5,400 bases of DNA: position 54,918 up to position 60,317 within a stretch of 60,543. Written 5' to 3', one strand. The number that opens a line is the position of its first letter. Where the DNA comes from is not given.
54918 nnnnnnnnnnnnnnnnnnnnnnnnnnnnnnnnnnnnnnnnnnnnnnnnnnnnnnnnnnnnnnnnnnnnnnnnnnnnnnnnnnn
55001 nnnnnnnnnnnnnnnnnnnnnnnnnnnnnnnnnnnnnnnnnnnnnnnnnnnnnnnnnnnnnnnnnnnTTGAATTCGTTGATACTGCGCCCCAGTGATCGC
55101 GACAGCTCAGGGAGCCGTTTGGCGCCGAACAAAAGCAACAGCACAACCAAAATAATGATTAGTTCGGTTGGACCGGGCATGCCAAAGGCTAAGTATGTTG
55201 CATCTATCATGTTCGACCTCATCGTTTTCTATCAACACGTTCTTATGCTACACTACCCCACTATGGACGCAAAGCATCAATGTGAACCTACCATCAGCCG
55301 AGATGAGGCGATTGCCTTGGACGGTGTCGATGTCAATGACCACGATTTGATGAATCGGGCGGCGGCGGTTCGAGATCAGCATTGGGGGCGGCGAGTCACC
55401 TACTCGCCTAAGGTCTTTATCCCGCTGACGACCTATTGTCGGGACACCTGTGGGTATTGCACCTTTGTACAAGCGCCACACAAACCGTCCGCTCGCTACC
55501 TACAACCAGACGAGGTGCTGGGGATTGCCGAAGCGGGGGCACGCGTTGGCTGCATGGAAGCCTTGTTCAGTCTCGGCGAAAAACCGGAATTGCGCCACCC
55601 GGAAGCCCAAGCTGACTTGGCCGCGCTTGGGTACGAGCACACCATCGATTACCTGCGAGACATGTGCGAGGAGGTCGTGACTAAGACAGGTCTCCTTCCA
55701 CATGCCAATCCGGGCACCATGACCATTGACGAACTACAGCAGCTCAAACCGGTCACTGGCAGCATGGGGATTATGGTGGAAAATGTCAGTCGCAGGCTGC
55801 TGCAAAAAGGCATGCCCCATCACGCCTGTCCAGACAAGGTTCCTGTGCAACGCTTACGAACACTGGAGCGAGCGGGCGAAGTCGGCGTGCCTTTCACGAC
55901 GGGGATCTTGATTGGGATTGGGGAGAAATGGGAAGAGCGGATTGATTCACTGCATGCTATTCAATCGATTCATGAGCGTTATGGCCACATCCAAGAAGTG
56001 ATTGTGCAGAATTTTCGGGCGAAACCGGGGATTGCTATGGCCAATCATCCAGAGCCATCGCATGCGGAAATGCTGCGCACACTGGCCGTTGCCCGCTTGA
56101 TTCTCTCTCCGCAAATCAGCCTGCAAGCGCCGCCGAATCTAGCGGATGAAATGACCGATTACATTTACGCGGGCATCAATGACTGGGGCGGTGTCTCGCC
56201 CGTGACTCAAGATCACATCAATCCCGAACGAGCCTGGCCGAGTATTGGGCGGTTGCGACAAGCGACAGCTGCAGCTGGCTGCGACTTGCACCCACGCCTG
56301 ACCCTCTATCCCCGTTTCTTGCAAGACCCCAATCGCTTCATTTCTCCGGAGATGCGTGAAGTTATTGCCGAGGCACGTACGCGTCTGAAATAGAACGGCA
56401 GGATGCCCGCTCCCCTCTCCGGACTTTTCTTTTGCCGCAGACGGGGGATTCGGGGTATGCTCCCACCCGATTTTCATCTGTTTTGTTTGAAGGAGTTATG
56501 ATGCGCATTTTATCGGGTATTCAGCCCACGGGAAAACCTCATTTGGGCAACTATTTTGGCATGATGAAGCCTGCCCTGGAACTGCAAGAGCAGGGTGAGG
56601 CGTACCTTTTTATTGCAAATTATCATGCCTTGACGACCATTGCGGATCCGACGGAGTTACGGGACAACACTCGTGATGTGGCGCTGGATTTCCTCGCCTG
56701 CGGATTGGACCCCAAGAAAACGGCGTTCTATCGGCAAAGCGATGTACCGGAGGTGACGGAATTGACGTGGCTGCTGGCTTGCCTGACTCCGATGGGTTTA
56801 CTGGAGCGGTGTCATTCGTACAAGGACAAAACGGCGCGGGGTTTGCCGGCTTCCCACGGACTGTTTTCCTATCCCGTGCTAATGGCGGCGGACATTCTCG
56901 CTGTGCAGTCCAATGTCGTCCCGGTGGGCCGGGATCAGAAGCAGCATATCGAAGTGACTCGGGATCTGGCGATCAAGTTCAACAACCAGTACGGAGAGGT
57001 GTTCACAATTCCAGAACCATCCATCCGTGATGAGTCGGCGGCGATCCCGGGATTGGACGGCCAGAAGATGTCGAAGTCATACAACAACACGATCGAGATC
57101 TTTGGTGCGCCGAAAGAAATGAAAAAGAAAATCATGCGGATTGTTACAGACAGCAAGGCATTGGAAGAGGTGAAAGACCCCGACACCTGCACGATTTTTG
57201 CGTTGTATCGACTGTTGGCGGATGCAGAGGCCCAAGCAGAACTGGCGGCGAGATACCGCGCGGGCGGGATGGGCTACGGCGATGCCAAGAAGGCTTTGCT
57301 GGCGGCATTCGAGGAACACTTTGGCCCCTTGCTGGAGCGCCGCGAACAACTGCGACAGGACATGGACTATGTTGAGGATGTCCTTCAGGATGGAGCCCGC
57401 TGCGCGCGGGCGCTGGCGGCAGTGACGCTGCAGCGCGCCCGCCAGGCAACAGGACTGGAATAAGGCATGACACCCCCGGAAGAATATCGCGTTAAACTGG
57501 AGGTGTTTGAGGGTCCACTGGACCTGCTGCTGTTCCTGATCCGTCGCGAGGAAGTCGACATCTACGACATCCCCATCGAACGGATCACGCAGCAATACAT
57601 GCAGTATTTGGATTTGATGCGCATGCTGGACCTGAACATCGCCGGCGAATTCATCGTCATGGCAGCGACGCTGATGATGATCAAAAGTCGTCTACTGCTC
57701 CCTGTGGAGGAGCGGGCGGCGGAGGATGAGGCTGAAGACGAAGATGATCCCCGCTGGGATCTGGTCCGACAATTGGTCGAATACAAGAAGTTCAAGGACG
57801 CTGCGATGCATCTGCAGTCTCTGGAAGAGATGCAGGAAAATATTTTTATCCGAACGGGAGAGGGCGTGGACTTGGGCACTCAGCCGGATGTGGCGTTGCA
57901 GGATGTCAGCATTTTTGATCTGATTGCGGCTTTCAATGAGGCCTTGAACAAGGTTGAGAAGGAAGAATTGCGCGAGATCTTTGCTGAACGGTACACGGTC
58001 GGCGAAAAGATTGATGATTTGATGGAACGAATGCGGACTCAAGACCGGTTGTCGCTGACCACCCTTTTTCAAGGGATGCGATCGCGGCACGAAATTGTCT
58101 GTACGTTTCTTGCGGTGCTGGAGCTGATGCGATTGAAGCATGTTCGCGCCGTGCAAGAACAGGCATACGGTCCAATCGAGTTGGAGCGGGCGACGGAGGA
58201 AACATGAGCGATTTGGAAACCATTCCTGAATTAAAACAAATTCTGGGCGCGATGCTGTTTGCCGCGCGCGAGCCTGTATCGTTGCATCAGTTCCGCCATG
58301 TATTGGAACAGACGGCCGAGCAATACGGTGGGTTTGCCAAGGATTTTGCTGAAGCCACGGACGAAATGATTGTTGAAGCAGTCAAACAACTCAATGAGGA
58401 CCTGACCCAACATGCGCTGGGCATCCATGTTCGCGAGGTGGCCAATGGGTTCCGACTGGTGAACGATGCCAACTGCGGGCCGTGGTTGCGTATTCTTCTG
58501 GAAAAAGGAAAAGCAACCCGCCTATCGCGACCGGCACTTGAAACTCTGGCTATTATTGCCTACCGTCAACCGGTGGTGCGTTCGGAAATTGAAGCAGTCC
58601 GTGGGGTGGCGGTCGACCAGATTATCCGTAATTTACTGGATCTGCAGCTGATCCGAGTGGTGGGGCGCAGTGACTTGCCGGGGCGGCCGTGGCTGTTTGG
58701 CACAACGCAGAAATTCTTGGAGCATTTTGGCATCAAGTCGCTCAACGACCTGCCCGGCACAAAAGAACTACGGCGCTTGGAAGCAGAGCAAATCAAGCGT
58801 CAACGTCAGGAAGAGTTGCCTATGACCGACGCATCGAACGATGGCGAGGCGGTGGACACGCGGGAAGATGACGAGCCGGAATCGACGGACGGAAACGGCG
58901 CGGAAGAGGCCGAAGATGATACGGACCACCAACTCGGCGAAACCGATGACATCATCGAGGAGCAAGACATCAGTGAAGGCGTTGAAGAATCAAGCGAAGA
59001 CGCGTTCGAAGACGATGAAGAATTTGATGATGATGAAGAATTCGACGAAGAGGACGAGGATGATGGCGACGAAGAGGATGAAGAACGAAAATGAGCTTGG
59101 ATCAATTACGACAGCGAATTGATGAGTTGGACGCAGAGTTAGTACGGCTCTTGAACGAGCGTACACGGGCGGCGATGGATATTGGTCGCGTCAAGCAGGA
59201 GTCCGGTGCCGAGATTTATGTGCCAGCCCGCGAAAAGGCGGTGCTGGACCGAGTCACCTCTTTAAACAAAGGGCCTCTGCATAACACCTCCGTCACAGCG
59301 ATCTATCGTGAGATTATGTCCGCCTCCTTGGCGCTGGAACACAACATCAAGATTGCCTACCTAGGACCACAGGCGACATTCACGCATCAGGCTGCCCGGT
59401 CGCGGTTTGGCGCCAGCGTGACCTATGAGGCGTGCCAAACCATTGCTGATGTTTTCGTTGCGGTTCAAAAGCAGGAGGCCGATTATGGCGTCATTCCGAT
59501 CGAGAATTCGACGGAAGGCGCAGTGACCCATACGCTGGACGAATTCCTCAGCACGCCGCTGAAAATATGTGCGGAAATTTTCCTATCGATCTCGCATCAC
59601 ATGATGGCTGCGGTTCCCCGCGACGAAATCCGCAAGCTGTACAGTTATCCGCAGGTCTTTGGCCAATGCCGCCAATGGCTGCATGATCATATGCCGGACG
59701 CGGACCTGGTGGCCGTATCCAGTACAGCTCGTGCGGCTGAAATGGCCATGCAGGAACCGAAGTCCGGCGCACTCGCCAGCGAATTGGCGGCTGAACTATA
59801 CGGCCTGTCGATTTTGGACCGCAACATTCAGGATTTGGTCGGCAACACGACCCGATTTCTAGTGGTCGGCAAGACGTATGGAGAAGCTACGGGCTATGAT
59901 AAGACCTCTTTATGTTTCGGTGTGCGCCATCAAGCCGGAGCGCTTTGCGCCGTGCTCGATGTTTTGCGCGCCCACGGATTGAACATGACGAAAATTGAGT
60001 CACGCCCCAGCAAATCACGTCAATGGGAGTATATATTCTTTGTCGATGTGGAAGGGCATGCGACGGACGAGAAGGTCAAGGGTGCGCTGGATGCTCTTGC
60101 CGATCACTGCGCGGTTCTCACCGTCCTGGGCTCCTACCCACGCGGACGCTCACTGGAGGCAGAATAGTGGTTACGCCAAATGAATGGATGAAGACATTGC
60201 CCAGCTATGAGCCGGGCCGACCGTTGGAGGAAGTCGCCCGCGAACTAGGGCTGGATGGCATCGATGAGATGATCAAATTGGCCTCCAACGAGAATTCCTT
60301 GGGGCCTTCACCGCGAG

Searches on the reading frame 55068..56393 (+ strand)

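Call 28: search_protein_families(library=pfam, proteins=[window:55068-56393:+])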
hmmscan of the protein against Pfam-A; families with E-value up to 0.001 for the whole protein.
window:55068-56393:+ (441 aa): 1 family
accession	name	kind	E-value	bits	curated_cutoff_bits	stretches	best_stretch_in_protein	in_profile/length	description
PF04055.27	Radical_SAM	-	9.6e-13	49.1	29.5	1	118-296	1-164/166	Radical SAM superfamily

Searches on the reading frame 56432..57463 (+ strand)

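Call 28: search_protein_families(library=pfam, proteins=[window:56432-57463:+])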
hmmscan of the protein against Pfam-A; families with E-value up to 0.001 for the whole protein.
window:56432-57463:+ (343 aa): 1 family
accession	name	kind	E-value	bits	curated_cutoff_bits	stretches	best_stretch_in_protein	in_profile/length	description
PF00579.31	tRNA-synt_1b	-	1.2e-66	225.5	21.1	1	24-297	6-291/292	tRNA synthetases class I (W and Y)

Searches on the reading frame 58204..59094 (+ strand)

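Call 28: search_protein_families(library=pfam, proteins=[window:58204-59094:+])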
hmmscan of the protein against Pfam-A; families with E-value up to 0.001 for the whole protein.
window:58204-59094:+ (296 aa): 1 family
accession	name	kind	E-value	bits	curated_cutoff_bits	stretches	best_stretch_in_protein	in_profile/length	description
PF04079.22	SMC_ScpB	-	2.4e-47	160.9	27.4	1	13-184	2-158/160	Segregation and condensation complex subunit ScpB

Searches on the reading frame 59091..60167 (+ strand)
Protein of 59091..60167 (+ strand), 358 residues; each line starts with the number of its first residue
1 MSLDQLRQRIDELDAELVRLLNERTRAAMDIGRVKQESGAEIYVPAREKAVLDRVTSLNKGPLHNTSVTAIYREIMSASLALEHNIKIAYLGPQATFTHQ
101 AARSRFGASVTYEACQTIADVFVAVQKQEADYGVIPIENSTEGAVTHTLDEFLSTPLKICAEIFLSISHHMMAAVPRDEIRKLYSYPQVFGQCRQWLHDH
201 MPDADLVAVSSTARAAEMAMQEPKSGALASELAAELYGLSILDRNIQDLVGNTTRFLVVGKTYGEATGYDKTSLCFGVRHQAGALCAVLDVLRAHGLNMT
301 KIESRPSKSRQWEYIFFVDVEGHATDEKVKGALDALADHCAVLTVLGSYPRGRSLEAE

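Call 28: search_protein_families(library=pfam, proteins=[window:59091-60167:+])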
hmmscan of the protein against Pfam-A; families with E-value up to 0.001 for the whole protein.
window:59091-60167:+ (358 aa): 3 families
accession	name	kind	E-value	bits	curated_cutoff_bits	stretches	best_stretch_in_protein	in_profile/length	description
PF00800.23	PDT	-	2.4e-62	210.4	25.2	1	88-261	1-178/181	Prephenate dehydratase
PF01817.26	CM_2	-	1.6e-25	89.6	27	1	6-83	1-79/80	Chorismate mutase type II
PF01842.31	ACT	-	1e-10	41.6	27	1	276-337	5-65/66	ACT domain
